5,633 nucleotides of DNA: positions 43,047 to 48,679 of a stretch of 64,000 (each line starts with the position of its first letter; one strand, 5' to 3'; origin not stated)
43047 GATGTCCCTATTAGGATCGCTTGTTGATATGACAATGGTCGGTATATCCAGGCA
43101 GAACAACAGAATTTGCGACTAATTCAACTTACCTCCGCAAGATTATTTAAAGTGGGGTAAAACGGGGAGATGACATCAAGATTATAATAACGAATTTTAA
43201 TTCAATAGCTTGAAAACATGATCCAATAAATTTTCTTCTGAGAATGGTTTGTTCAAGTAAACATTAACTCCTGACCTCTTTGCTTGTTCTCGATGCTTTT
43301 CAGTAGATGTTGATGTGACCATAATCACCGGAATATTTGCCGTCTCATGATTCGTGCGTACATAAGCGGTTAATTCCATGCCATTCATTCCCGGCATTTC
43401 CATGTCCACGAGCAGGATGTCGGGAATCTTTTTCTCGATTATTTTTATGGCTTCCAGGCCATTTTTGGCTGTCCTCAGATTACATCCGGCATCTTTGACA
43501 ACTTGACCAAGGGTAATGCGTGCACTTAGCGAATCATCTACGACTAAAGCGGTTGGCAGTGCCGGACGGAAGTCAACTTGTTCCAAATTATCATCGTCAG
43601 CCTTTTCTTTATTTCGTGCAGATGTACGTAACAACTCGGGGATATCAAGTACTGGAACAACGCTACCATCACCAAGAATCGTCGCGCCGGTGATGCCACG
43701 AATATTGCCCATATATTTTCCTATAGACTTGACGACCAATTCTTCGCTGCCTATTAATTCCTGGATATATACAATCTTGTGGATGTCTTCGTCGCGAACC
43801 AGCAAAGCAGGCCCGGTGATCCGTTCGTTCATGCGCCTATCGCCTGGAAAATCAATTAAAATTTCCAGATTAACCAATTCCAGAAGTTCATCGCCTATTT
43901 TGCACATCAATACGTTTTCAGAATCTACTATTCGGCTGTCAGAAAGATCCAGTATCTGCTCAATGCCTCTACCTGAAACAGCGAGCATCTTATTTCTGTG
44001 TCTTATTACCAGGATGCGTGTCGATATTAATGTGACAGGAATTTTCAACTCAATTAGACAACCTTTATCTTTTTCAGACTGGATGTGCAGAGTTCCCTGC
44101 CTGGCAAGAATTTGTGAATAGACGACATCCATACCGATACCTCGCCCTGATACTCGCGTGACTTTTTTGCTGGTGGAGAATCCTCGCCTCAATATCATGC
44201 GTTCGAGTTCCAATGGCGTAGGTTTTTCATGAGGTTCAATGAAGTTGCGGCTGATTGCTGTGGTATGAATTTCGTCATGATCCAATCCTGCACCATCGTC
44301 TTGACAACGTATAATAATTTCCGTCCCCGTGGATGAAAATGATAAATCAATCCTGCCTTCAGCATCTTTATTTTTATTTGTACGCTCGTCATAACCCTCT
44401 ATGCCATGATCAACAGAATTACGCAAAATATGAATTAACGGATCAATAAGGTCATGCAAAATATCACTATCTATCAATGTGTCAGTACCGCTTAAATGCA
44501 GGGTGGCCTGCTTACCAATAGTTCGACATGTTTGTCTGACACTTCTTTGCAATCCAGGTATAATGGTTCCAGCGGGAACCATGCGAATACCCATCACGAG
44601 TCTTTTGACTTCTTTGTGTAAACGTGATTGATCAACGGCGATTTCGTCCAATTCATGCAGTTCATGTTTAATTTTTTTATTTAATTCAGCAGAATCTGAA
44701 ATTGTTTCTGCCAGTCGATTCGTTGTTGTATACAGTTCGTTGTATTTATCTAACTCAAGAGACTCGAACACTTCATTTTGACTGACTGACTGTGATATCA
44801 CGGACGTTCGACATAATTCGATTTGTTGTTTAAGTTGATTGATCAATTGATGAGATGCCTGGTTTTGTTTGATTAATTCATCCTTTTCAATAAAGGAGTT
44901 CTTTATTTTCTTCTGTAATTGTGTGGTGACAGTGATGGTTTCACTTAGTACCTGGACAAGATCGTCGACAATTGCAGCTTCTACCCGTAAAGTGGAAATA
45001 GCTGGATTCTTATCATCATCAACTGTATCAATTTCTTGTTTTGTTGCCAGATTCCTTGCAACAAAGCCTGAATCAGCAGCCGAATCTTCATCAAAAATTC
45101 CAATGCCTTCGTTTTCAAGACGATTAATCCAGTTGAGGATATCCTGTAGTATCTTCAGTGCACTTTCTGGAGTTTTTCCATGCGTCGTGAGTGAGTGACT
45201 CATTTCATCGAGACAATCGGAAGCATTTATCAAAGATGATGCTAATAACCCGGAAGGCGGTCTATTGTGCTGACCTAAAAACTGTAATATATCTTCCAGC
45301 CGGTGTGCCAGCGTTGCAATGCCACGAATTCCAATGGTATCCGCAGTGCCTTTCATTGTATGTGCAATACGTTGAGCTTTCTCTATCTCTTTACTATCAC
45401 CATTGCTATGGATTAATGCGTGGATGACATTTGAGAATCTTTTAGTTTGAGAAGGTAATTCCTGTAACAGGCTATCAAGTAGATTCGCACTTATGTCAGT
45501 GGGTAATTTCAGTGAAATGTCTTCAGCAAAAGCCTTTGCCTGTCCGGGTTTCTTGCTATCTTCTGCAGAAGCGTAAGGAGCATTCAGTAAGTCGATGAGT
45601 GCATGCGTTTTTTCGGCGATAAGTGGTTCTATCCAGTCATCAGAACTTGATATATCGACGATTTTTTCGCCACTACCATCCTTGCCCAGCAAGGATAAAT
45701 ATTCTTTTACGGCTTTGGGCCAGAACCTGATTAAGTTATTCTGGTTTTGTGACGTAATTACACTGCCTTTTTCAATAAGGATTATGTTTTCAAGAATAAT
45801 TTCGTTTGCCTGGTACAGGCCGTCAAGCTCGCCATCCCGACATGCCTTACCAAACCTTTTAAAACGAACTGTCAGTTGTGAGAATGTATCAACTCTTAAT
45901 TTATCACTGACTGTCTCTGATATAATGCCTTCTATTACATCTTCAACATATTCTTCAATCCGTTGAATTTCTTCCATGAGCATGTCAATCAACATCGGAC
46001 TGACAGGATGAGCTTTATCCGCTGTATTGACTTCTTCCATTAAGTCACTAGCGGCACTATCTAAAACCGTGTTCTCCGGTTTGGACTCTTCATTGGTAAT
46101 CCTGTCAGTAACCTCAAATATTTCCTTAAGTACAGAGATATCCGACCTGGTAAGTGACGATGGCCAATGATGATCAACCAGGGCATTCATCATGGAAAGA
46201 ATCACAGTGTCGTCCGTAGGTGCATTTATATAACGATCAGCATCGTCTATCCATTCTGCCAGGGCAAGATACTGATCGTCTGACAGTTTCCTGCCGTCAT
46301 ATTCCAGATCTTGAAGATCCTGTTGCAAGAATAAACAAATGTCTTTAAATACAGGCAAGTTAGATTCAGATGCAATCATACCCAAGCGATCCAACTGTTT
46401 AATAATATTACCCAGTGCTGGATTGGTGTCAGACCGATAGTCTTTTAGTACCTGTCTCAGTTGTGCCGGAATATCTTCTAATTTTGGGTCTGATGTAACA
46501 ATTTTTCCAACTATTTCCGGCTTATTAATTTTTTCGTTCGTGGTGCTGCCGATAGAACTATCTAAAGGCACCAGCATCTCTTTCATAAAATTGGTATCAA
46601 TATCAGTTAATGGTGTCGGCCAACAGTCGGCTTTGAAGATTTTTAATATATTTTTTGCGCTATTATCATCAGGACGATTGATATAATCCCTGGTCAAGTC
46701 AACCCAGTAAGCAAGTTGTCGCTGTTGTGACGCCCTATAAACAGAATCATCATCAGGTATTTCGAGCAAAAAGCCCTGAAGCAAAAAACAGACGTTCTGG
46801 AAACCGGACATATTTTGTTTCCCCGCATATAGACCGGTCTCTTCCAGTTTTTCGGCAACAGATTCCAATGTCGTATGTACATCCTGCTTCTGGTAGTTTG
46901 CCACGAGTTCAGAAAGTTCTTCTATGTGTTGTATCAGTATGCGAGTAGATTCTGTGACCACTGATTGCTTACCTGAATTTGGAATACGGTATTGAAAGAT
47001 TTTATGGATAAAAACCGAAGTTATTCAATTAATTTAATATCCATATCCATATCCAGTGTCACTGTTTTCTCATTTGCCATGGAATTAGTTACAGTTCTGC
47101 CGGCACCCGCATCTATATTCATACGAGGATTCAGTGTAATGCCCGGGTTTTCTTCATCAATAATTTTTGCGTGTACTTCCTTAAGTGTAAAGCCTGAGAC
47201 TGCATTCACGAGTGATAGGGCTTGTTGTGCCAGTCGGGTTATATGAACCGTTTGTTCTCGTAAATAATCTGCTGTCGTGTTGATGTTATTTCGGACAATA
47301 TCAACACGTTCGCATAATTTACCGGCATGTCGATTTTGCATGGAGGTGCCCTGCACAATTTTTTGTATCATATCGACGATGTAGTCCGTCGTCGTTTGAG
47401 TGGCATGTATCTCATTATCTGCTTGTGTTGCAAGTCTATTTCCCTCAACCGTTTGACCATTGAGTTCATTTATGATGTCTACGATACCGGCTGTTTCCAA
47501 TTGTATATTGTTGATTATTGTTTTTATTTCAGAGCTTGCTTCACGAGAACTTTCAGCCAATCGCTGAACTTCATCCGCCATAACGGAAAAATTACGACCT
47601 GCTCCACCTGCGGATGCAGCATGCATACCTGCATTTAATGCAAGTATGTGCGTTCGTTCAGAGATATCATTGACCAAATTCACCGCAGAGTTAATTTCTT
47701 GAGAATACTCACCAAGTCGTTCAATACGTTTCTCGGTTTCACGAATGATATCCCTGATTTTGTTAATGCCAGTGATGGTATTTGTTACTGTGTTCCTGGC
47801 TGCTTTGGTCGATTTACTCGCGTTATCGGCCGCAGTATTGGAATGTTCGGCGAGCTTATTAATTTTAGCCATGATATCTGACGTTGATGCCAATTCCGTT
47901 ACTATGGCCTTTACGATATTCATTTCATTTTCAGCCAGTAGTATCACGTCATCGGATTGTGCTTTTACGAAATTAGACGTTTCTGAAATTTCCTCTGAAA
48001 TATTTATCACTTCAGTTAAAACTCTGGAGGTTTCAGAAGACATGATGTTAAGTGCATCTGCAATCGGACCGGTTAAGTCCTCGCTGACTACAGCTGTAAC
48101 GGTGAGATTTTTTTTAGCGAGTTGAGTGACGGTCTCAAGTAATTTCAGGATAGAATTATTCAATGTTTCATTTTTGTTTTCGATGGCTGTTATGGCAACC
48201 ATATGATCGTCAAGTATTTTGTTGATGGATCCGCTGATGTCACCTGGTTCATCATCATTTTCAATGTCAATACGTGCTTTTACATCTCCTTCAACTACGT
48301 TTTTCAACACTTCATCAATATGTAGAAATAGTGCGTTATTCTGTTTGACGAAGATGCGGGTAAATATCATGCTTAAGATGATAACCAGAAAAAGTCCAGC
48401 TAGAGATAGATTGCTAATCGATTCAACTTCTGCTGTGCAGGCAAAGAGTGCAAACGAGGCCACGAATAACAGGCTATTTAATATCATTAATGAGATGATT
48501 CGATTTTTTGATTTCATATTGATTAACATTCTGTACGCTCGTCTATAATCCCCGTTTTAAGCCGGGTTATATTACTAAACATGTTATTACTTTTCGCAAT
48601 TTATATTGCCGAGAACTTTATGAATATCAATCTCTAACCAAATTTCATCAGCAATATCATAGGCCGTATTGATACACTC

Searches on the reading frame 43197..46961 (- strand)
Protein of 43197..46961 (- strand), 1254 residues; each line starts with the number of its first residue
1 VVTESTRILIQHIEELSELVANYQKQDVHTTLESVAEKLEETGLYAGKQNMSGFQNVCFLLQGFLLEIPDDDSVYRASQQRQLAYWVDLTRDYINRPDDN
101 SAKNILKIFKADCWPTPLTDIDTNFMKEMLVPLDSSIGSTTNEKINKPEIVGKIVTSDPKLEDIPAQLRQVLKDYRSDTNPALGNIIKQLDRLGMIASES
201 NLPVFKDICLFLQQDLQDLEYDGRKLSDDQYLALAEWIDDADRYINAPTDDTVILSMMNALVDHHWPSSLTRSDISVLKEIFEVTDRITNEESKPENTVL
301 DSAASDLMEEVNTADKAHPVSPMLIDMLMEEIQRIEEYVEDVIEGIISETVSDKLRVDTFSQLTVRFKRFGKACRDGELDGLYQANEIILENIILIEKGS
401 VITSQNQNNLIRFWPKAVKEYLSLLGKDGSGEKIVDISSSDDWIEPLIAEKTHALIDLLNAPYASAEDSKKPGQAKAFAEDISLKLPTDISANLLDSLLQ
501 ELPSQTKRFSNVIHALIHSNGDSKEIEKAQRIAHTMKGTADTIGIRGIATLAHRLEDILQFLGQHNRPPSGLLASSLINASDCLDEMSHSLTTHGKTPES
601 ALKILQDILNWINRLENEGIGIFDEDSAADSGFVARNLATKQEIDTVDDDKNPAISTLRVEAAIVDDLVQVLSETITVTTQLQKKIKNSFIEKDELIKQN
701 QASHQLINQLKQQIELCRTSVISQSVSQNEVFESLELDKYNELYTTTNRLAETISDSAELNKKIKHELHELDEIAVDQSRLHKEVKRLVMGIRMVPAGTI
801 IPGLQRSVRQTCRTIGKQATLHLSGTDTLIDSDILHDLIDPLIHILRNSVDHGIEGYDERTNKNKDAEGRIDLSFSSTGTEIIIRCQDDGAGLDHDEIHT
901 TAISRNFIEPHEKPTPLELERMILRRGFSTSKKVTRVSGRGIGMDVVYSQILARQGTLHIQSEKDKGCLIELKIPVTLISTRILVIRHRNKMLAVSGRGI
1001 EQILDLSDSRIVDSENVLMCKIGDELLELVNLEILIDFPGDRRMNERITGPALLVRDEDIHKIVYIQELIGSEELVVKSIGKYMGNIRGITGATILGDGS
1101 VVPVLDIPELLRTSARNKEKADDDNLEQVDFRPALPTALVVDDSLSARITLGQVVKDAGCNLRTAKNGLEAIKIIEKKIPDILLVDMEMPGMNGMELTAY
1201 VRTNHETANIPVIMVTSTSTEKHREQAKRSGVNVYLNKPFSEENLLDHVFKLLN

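Call 3: search_protein_families(library=pfam, proteins=[window:43197-46961:-], max_evalue=1)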
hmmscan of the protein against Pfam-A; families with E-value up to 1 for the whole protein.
window:43197-46961:- (1254 aa): 5 families
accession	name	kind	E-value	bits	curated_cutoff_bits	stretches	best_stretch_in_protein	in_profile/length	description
PF00072.30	Response_reg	-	1.3e-25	90.2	30.2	1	1139-1249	2-110/111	Response regulator receiver domain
PF02518.31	HATPase_c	-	8.8e-12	45.9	26.4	1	840-977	4-110/111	Histidine kinase-, DNA gyrase B-, and HSP90-like ATPase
PF01584.24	CheW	-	4e-11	43.1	23.5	1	983-1113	2-136/138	CheW-like domain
PF01627.28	Hpt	-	2.1e-10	41.2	24.6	1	494-569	2-66/84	Hpt domain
PF02895.20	H-kinase_dim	-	0.49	11.3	23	0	656-713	2-64/68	Signal transducing histidine kinase, homodimeric domain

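Call 6: search_protein_families(library=ncbifam, proteins=[window:43197-46961:-], max_evalue=1)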
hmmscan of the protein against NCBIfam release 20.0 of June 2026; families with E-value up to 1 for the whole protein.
window:43197-46961:- (1254 aa): 97 families (the best 25 are shown)
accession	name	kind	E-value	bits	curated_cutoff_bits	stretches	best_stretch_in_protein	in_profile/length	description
NF041336.1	CheA_Halo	equivalog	1.5e-73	248.6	950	2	664-1108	229-664/666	chemotaxis protein CheA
NF007835.0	PRK10547.1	equivalog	9.3e-52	176.5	793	1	694-1118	238-663/670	chemotaxis protein CheA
TIGR02154.1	PhoB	equivalog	3.5e-19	69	296.2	1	1137-1249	4-116/226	phosphate regulon transcriptional regulator PhoB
NF007135.0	PRK09581.1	equivalog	6.9e-19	68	474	1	1138-1249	5-116/457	PleD family two-component system response regulator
NF041367.1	CheY_Halo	equivalog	9.8e-18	64.6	200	1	1139-1249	2-110/114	chemotaxis protein CheY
NF045901.1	HisKinLetSLeg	equivalog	9.8e-17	60.2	1650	1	1112-1254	645-790/906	two-component system sensor histidine kinase LetS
NF008318.0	PRK11107.1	equivalog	2.7e-16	58.8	890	1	1118-1248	650-780/920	two-component sensor histidine kinase BarA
NF040689.1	MtrAB_MtrA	equivalog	7.2e-16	58.2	300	1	1139-1249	2-109/219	MtrAB system response regulator MtrA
TIGR01818.1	ntrC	equivalog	1.3e-15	57.2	558.6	1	1139-1246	2-107/463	nitrogen regulation protein NR(I)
NF008099.0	PRK10841.1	equivalog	3e-15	55.1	920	1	1136-1247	825-934/949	two-component system sensor histidine kinase RcsC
NF011874.0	PRK15347.1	equivalog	4.3e-15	54.8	852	1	1125-1246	680-803/921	two component system sensor kinase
NF045944.1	ResRegRpaBCyano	equivalog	5.1e-15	55.5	330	1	1139-1249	1-108/229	response regulator transcription factor RpaB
NF007969.0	PRK10693.1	equivalog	5.9e-15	55.1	329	1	1139-1250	11-121/337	two-component system response regulator RssB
NF045717.1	DVU0259_DivK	exception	7e-15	55.2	160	1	1139-1251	6-114/117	DVU0259 family response regulator domain-containing protein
NF045505.1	RR_RssB_Pseudo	equivalog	7.5e-15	54.9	700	1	1137-1250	7-118/394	two-component system response regulator RssB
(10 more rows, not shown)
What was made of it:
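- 43197..46961 (-): Hybrid CheA: Hpt - HATPase_c - CheW - receiver (context). Pfam (call 3) and NCBIfam CheA (call 6).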

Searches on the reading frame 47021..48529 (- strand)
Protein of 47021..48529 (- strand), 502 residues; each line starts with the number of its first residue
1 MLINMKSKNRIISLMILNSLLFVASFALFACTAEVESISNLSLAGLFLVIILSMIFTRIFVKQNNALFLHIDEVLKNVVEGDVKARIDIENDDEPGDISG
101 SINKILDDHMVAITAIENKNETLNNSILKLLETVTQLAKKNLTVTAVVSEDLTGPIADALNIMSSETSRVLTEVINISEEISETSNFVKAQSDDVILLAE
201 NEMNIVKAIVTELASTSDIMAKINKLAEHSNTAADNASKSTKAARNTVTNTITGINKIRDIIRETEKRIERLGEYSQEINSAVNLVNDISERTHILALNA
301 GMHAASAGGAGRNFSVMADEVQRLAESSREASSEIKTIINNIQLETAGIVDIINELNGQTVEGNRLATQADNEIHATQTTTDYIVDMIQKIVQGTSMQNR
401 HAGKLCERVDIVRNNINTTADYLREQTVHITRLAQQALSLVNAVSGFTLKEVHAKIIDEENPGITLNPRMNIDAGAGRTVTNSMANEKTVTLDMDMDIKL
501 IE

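Call 3: search_protein_families(library=pfam, proteins=[window:47021-48529:-], max_evalue=1)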
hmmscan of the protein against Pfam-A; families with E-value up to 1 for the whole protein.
window:47021-48529:- (502 aa): 6 families
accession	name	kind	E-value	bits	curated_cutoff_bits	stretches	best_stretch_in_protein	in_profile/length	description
PF00015.26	MCPsignal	-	3.6e-24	86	34.6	1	233-404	3-160/172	Methyl-accepting chemotaxis protein (MCP) signalling domain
PF04108.17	ATG17_like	-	0.033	14.1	43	1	101-288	120-293/355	Autophagy protein ATG17-like domain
PF11727.13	ISG65-75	-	0.21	11.2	25.1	1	144-264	10-135/281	Invariant surface glycoprotein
PF00672.30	HAMP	-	0.25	12.1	25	0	75-105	17-47/53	HAMP domain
PF10824.14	T7SS_ESX_EspC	-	0.27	12.1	23.5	0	221-250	10-39/100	Excreted virulence factor EspC, type VII ESX diderm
PF20923.2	COMMD9_HN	-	0.49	11.2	27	0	133-175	3-45/75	COMMD9, helical N-terminal domain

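Call 6: search_protein_families(library=ncbifam, proteins=[window:47021-48529:-], max_evalue=1)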
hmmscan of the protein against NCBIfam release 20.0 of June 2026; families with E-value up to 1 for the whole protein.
window:47021-48529:- (502 aa): 11 families
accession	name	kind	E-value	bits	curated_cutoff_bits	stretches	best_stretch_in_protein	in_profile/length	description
NF058645.1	MCPCtpMPsAe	equivalog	9.4e-24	84.1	900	2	146-439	255-548/558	methyl-accepting chemotaxis protein CtpM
NF007309.0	PRK09793.1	equivalog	1.1e-13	51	903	1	213-454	295-518/533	methyl-accepting chemotaxis protein IV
NF011615.0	PRK15041.1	equivalog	1.8e-12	46.7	947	1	122-453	217-521/554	methyl-accepting chemotaxis protein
NF047851.1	MCPCitTducer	equivalog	2.1e-12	46.9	900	1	130-454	224-521/553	methyl-accepting chemotaxis citrate transducer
NF011622.0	PRK15048.1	equivalog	4.1e-11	42.7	900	1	122-451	215-517/553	methyl-accepting chemotaxis protein II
NF050802.1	AspChtxCcaA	equivalog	4e-10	38.7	1300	1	201-404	489-690/700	aspartate chemotaxis receptor CcaA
NF041847.1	transduc_aer2_vibrio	equivalog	3.5e-09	35.4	1200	1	71-407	416-712/804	aerotaxis transducer Aer2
NF041035.1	Rad50_Halo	equivalog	0.0015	17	1000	2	167-295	484-617/883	DNA double-strand break repair ATPase Rad50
NF047515.1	SpiroCoCo_C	equivalog_domain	0.0062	15.7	125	1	164-291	86-218/313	SpiroCoCo family coiled-coil protein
TIGR02047.1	CadR-PbrR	equivalog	0.25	11.4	151.45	1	90-138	68-116/127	Cd(II)/Pb(II)-responsive transcriptional regulator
NF002572.0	PRK02224.1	equivalog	0.48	8.6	1087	1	322-445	229-352/888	DNA double-strand break repair ATPase Rad50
